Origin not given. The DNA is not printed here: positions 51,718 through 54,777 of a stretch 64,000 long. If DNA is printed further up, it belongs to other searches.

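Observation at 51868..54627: One polypeptide combining HD-GYP, GAF, GGDEF (with I-site) and PilZ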

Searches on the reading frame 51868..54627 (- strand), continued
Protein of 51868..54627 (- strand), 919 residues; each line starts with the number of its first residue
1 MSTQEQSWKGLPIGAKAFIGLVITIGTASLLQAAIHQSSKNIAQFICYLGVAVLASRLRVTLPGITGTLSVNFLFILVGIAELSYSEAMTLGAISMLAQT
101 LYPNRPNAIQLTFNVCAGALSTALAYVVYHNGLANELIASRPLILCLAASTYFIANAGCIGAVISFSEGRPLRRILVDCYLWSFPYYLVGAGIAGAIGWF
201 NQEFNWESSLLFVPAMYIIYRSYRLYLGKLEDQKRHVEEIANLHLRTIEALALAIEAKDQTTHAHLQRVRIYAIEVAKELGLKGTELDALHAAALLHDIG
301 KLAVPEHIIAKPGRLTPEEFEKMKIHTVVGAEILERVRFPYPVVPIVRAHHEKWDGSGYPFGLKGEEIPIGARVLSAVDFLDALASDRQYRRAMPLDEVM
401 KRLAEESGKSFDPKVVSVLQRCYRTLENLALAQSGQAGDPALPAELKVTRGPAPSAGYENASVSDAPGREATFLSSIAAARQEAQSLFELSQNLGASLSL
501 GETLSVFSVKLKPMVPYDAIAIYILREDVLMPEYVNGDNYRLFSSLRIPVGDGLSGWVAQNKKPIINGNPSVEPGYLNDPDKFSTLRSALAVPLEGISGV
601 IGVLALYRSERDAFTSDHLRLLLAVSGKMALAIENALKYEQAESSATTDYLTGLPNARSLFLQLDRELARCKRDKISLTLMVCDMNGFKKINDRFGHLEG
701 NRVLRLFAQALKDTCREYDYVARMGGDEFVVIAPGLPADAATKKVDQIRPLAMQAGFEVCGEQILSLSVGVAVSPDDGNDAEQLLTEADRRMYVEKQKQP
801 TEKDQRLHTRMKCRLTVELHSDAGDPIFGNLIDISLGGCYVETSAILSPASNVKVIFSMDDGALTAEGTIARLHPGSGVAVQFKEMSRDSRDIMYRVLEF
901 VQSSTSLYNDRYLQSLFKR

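Call 86: predict_structure(alignment_id=A5)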
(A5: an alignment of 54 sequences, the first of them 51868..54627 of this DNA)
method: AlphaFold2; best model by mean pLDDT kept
length: 919 residues; sequences in the alignment: 54
mean_pLDDT: 50.7   pTM: 0.29
mean pLDDT of the five models: 50.7, 43.4, 39.4, 37.2, 36.2
residues with pLDDT >= 90: 0; 70-90: 231; 50-70: 238; < 50: 450
segments of 3 or more residues with pLDDT < 50: 1-6, 57-70, 102-105, 188-265, 299-365, 387-393, 434-657, 798-815, 874-876, 903-919
pLDDT, mean of each block of 10 residues (from residue 1): 45 73 78 65 60 50 33 67 78 72 56 77 85 74 71 74 65 59 50 44 38 36 28 31 30 33 49 70 55 49 37 33 31 30 29 29 49 61 49 56 71 76 65 43 26 25 25 28 28 23 20 28 35 33 29 25 24 25 24 26 26 27 24 27 25 40 76 84 77 65 73 67 63 81 81 78 78 82 73 62 27 51 66 66 67 67 64 57 68 60 43 35
secondary structure, 60 per line:
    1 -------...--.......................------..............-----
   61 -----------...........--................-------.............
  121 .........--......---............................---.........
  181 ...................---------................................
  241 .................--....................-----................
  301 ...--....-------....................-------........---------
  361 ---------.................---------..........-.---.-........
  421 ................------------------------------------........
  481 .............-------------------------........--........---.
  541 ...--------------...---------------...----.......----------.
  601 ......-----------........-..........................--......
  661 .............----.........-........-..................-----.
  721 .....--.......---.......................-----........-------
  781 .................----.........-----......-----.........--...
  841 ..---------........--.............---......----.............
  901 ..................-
elements in order (helices of 4 or more, strands of 3 or more residues): H13-35 H42-55 H72-82 H85-100 H108-129 H132-137 H141-168 H172-199 H209-257 H260-279 H285-303 H306-309 H317-336 H344-351 H370-386 H396-405 H413-436 H473-493 E519-526 E529-536 H540-543 H583-589 E600-606 H618-625 H627-652 H655-673 E678-686 H688-695 H697-714 E720-725 E728-734 H738-760 E766-773 H781-797 H802-810 E816-821 E827-835 E838-842 E852-859 E862-874 E878-883 H888-918

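Call 87: find_encoding_contigs(protein=P0381, flank=4000, max_places=2)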
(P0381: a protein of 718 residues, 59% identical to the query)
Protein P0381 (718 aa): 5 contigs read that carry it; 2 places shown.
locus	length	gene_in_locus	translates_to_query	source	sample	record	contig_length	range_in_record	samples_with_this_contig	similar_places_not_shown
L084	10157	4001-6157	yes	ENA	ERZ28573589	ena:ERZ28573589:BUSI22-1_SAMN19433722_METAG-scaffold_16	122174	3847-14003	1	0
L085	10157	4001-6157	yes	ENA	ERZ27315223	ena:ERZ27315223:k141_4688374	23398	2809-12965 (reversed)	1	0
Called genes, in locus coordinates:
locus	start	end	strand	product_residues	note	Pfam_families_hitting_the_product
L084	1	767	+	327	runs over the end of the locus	PF01207:Dus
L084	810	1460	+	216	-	-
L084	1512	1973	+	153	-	PF00856:SET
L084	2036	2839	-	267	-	PF05552:MS_channel_1st_1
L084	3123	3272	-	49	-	PF08281:Sigma70_r4_2 (weak)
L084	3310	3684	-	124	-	PF04542:Sigma70_r2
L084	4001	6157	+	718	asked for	PF01966:HD, PF13487:HD_5, PF01590:GAF, PF13185:GAF_2, PF13492:GAF_3 (weak), PF00990:GGDEF, PF07238:PilZ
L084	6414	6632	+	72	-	-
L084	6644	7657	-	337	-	-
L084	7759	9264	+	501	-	PF00171:Aldedh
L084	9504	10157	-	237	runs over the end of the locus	PF00588:SpoU_methylase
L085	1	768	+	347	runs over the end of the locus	PF01207:Dus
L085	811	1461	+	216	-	-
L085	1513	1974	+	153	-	PF00856:SET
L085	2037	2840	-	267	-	PF05552:MS_channel_1st_1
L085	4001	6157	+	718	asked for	PF01966:HD, PF13487:HD_5, PF01590:GAF, PF13185:GAF_2, PF13492:GAF_3 (weak), PF00990:GGDEF, PF07238:PilZ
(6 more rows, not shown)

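Call 88: search_protein_families(library=pfam, proteins=[L036:11275-13926:+, P0381], max_evalue=0.01)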
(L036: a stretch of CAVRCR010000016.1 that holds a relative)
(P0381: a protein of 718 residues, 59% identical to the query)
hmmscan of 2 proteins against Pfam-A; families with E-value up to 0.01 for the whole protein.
L036:11275-13926:+ (883 aa): 8 families
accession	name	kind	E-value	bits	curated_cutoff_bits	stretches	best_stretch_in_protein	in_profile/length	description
PF13487.12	HD_5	-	4.9e-42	144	27.2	1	318-479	6-170/170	HD domain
PF00990.26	GGDEF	-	9.7e-41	139.7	23.8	1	711-863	1-157/161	Diguanylate cyclase, GGDEF domain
PF01966.28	HD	-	6.9e-24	84.8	22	1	328-447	3-115/116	HD domain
PF13185.12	GAF_2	-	5.7e-15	56.2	28.6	1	601-698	36-135/136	GAF domain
PF01590.32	GAF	-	1.9e-10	41.8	22.4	1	565-697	2-132/133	GAF domain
PF13492.12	GAF_3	-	7.2e-08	33.3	27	1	568-700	5-129/129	GAF domain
PF20972.2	MASE9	-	0.00012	22.5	24.3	1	114-248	42-168/203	MASE9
PF08668.18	HDOD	-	0.00068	19.6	22.9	1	327-416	96-195/196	HDOD domain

P0381 (718 aa): 8 families
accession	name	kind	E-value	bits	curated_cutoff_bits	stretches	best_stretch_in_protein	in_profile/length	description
PF00990.26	GGDEF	-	3.3e-38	131.4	23.8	1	444-596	2-158/161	Diguanylate cyclase, GGDEF domain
PF13487.12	HD_5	-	9.1e-37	126.8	27.2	1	52-213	6-170/170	HD domain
PF01966.28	HD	-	2.6e-19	70.1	22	1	62-181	3-115/116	HD domain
PF13185.12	GAF_2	-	8.4e-13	49.1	28.6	1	317-431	22-136/136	GAF domain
PF07238.19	PilZ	-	2.9e-10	40.8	22.5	1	604-696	3-100/102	PilZ domain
PF13492.12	GAF_3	-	7.4e-09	36.5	27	1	308-432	13-129/129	GAF domain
PF01590.32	GAF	-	2.4e-08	35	22.4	1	297-429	2-132/133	GAF domain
PF08668.18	HDOD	-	0.00047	20.1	22.9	1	59-150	94-195/196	HDOD domain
